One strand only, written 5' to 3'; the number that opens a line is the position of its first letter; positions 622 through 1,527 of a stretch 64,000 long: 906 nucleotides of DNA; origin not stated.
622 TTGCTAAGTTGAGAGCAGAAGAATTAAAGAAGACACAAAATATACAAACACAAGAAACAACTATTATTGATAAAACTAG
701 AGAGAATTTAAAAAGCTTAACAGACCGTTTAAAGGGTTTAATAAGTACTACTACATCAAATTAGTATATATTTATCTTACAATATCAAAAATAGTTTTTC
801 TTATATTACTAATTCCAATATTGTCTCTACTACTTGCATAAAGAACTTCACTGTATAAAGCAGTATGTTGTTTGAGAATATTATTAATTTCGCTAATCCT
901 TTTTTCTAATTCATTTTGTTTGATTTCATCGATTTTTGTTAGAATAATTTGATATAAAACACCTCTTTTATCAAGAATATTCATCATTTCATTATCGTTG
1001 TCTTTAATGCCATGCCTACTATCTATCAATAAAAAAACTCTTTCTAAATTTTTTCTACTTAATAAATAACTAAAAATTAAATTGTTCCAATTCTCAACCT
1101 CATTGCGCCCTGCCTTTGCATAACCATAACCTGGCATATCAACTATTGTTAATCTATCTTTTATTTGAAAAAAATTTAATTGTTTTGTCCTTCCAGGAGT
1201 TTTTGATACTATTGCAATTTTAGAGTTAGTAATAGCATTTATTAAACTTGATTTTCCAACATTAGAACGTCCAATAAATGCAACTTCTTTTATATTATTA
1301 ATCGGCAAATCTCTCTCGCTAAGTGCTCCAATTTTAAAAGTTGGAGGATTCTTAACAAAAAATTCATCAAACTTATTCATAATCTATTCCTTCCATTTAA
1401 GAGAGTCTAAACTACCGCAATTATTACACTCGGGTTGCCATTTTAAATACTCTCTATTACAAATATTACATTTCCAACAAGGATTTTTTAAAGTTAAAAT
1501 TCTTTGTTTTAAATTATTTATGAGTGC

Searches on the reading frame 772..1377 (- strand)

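Call 58: search_protein_families(library=pfam, proteins=[window:772-1377:-], max_evalue=0.001)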
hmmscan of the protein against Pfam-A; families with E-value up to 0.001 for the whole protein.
window:772-1377:- (201 aa): 6 families
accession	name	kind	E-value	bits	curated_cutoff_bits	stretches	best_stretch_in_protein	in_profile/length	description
PF01926.29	MMR_HSR1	-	5.3e-23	81.7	21.9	1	31-147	1-112/113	50S ribosome-binding GTPase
PF03193.22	RsgA_GTPase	-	3e-10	40.6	30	1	30-84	107-168/174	RsgA GTPase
PF00009.33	GTP_EFTU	-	9.7e-10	38.8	26.5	1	111-199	93-185/188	Elongation factor Tu GTP binding domain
PF02421.24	FeoB_N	-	1e-09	38.5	27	1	31-195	2-155/156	Ferrous iron transport protein B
PF00350.29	Dynamin_N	-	3.4e-08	34.1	27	0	32-61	1-30/168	Dynamin family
PF04548.22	AIG1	-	0.00017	21.4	27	1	32-170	3-148/212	AIG1 family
